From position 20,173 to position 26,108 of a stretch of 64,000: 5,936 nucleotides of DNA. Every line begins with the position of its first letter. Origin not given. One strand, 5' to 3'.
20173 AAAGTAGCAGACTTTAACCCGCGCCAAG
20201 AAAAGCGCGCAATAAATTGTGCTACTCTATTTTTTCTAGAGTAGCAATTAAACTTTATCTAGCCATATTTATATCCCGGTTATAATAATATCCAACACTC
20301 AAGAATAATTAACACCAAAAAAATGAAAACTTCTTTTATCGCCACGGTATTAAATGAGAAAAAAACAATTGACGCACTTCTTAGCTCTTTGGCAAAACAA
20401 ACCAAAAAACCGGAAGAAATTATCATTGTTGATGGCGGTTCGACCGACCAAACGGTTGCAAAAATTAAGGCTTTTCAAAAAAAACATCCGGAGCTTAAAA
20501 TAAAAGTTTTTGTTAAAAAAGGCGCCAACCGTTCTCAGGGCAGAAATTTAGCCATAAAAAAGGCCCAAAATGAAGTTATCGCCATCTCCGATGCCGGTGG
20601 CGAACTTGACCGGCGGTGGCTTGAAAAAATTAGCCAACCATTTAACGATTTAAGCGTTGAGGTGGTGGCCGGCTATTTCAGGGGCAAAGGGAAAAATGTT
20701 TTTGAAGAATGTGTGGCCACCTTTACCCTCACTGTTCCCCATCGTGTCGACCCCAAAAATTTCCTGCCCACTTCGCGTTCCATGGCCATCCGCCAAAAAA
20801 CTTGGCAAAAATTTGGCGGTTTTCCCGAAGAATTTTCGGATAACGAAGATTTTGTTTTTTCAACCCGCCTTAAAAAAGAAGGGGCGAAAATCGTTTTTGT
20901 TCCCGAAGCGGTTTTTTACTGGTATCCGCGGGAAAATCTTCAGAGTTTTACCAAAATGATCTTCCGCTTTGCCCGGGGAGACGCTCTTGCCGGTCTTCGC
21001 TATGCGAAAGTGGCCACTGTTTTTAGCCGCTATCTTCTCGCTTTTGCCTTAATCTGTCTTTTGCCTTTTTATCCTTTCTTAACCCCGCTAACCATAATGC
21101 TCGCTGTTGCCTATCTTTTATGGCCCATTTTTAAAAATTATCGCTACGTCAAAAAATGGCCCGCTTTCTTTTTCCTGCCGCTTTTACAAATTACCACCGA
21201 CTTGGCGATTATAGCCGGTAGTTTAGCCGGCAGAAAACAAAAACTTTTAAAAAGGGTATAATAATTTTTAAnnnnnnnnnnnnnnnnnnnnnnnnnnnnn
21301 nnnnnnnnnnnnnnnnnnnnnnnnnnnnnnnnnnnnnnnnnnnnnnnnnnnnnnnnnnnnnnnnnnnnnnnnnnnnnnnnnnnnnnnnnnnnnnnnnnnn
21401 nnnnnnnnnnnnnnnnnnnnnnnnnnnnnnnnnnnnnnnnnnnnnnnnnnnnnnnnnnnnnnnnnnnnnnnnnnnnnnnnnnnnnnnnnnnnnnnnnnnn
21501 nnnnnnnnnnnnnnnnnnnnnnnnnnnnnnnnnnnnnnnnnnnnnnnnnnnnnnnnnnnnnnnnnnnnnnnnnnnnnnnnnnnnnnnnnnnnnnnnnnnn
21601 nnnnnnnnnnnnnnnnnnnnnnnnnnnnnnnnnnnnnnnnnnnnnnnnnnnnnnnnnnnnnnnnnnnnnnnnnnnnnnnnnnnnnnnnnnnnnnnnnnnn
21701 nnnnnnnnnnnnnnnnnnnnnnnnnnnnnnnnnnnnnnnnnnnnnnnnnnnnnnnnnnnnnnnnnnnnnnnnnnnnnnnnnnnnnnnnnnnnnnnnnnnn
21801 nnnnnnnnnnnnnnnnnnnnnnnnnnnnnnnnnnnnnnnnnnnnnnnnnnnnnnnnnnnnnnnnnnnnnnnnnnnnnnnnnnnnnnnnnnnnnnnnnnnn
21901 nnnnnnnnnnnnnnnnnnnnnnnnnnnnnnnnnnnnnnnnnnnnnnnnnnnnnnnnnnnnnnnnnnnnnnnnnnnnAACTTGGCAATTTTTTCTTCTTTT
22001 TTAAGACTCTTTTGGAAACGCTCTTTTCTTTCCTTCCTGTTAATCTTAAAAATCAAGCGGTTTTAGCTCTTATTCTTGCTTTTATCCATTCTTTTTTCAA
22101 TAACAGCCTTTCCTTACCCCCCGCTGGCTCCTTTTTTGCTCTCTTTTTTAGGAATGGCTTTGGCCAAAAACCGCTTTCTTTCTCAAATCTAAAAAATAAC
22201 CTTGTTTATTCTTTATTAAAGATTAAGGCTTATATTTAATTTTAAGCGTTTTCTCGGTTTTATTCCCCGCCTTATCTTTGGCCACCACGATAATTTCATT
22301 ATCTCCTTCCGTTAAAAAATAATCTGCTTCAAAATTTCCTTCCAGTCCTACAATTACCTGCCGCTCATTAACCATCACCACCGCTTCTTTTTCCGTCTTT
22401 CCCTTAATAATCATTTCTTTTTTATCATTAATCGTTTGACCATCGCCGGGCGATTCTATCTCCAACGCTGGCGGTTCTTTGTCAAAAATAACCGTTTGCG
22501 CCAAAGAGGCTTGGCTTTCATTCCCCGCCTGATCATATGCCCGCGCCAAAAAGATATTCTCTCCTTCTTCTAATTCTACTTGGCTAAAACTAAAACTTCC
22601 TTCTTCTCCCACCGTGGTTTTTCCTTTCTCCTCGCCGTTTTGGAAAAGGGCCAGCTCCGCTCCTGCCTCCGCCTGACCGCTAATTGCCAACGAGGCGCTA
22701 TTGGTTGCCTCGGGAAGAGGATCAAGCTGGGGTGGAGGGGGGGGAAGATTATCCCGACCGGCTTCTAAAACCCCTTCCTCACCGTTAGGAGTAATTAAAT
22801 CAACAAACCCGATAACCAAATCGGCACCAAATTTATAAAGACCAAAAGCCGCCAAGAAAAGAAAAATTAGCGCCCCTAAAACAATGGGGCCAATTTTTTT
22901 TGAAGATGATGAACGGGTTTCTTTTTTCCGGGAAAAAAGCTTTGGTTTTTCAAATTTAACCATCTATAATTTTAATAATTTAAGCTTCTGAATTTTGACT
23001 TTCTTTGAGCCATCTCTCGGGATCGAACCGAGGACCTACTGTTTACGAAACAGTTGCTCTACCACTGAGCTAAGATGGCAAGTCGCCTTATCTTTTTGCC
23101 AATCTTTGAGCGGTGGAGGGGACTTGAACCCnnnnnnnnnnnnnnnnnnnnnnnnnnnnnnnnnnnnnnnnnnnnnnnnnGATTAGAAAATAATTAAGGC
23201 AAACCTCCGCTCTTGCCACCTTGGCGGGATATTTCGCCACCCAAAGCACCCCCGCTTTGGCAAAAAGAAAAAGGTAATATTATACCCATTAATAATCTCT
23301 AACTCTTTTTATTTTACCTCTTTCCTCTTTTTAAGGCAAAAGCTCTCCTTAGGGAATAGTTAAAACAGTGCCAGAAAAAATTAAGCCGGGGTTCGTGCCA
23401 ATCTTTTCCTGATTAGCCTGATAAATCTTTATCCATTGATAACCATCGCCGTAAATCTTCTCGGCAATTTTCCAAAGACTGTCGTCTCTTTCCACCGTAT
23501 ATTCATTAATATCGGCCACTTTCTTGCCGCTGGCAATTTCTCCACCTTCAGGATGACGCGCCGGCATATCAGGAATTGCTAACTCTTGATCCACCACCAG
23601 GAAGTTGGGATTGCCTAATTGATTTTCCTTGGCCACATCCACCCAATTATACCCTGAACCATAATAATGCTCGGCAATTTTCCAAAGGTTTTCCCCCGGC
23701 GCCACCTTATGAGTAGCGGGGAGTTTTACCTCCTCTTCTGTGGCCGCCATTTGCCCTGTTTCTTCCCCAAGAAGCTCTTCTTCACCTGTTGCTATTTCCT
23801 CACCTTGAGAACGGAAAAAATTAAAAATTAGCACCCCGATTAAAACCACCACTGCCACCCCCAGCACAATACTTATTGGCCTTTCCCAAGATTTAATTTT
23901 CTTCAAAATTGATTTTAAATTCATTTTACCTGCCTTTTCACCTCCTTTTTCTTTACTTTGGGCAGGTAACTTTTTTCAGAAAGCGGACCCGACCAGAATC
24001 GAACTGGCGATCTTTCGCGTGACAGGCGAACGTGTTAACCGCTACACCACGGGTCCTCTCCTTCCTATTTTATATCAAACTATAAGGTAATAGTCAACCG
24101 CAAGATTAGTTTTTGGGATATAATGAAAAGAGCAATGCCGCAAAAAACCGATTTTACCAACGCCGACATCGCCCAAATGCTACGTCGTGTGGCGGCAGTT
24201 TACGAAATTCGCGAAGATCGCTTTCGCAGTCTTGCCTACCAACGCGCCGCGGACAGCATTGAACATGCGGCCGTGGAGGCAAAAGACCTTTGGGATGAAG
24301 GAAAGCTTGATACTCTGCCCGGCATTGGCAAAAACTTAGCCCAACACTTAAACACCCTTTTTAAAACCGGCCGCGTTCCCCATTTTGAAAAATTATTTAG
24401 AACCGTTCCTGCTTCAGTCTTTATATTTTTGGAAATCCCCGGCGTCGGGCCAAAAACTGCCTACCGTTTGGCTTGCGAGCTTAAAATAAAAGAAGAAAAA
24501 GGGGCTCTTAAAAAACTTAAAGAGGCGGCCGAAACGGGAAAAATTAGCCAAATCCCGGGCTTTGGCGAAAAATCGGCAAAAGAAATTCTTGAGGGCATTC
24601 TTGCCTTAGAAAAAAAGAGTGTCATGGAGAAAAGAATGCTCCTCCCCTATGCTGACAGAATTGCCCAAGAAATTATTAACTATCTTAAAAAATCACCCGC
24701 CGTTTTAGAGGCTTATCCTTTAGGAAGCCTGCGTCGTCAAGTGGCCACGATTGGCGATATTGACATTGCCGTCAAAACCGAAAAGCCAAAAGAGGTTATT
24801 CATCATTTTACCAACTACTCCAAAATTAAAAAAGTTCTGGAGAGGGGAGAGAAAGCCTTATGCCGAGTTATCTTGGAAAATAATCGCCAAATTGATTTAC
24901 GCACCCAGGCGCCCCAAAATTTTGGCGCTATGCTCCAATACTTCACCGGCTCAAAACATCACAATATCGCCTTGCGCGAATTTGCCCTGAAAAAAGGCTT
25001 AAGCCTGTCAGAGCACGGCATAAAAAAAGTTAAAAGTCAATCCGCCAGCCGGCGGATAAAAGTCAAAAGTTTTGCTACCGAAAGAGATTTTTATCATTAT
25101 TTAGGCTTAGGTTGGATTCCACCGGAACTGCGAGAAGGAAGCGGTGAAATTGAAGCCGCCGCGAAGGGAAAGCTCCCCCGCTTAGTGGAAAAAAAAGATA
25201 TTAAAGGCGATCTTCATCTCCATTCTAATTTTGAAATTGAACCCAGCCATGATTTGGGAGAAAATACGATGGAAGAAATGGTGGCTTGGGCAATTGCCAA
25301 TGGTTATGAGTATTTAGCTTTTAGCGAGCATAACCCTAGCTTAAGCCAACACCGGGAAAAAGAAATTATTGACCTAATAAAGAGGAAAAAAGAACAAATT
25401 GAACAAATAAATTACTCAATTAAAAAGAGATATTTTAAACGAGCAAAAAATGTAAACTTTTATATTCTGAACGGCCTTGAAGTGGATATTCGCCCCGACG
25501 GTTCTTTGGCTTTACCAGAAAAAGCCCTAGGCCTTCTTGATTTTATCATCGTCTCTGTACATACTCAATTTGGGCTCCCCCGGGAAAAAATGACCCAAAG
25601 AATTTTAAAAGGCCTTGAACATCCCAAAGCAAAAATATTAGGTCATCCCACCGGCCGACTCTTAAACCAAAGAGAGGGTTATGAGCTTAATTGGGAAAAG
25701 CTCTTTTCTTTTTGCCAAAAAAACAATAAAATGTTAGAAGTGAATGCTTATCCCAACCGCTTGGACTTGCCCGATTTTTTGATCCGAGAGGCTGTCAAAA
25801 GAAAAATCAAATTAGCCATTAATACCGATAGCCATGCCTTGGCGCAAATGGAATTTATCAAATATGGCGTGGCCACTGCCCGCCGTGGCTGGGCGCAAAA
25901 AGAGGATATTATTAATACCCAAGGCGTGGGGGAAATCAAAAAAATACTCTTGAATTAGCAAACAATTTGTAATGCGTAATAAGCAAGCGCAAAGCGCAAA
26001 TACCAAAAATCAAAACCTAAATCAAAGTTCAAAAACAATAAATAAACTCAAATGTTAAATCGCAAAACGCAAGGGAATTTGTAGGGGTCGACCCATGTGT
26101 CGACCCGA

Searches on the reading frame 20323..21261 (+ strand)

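Call 45: search_protein_families(library=pfam, proteins=[window:20323-21261:+], max_evalue=0.001)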
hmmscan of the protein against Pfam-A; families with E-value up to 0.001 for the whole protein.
window:20323-21261:+ (312 aa): 5 families
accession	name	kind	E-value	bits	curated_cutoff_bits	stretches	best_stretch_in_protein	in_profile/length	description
PF00535.33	Glycos_transf_2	-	5.9e-23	82.1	23.3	1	4-128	1-124/168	Glycosyl transferase family 2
PF10111.15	Glyco_tranf_2_2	-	9.1e-12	45.5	27.3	1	7-210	4-229/276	Glycosyltransferase like family 2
PF13641.12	Glyco_tranf_2_3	-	1.2e-11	45.5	27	1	5-216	5-227/230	Glycosyltransferase like family 2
PF13632.12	Glyco_trans_2_3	-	2.5e-09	37.7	27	1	123-268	40-196/198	Glycosyl transferase family group 2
PF13506.12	Glyco_transf_21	-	2.2e-08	34.2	21.7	1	77-218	25-174/174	Glycosyl transferase family 21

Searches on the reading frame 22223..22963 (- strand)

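Call 45: search_protein_families(library=pfam, proteins=[window:22223-22963:-], max_evalue=0.001)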
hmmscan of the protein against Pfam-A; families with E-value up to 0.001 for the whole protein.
window:22223-22963:- (246 aa): 4 families
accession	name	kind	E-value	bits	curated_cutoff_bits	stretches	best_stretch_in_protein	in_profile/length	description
PF09136.16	Glucodextran_B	-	7e-21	74.4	27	2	165-243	1-80/83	Glucodextranase, domain B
PF19077.6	Big_13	-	4.7e-14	53.2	27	1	86-157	23-99/102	Bacterial Ig-like domain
PF17936.7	Big_6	-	2.3e-13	50.6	27.6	1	87-153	10-77/83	Bacterial Ig domain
PF13750.12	Big_3_3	-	2.4e-06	27.7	27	0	124-181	5-65/157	Bacterial Ig-like domain (group 3)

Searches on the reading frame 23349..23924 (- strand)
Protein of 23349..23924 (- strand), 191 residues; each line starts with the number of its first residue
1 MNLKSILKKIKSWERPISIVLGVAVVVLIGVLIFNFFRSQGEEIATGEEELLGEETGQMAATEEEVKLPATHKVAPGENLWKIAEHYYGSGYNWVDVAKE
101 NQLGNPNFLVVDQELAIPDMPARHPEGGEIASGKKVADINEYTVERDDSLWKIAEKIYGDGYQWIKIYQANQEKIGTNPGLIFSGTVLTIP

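Call 45: search_protein_families(library=pfam, proteins=[window:23349-23924:-], max_evalue=0.001)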
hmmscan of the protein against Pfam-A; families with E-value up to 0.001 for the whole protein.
window:23349-23924:- (191 aa): 2 families
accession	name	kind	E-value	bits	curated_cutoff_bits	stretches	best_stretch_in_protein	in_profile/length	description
PF01476.26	LysM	-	2.1e-17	63.2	20.9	2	72-118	1-43/43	LysM domain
PF23457.1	LysM2_NFP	-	0.00085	19.8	36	0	70-118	6-54/56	NFP LysM2 domain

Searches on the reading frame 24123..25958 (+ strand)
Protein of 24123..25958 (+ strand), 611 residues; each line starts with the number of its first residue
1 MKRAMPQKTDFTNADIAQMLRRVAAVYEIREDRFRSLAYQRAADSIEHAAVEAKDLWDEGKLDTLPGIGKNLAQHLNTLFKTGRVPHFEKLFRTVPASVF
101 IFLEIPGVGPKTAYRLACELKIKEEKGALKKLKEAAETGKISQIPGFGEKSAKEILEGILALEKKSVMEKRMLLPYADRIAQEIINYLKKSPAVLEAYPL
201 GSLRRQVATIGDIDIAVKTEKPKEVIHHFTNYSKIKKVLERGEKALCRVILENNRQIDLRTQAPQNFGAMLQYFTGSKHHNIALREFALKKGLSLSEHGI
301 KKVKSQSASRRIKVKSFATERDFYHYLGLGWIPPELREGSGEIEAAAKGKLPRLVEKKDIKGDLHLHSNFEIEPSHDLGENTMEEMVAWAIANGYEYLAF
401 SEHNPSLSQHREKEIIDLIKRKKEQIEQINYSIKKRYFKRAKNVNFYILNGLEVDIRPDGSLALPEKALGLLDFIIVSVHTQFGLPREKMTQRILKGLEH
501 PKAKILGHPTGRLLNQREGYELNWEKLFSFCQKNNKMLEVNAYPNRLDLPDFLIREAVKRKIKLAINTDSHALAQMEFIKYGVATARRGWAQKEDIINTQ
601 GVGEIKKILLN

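Call 45: search_protein_families(library=pfam, proteins=[window:24123-25958:+], max_evalue=0.001)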
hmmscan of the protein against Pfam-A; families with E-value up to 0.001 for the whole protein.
window:24123-25958:+ (611 aa): 9 families
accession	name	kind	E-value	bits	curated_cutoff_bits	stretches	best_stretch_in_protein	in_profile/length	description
PF14791.11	DNA_pol_B_thumb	-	2.7e-22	78.8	25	1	271-338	2-63/63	DNA polymerase beta thumb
PF14716.13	HHH_8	-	5e-17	62.5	30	1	12-84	2-72/73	Helix-hairpin-helix domain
PF02811.25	PHP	-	2.8e-13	51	26.4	1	363-541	1-162/164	PHP domain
PF14520.12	HHH_5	-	9.7e-12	45.6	27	1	103-158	5-54/57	Helix-hairpin-helix domain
PF21176.3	RecR_HhH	-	2.2e-07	31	27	0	105-129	11-35/45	RecR, helix-hairpin-helix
PF00633.29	HHH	-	2.6e-07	30.6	24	0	95-117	6-28/30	Helix-hairpin-helix motif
PF11798.14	IMS_HHH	-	2.6e-05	24.6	24.4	0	104-116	15-27/32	IMS family HHH motif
PF12826.13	HHH_2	-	5.2e-05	23.8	27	0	100-157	2-53/64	Helix-hairpin-helix motif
PF18765.7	Polbeta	-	0.00026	21.5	26.9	1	182-239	1-60/93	Polymerase beta, Nucleotidyltransferase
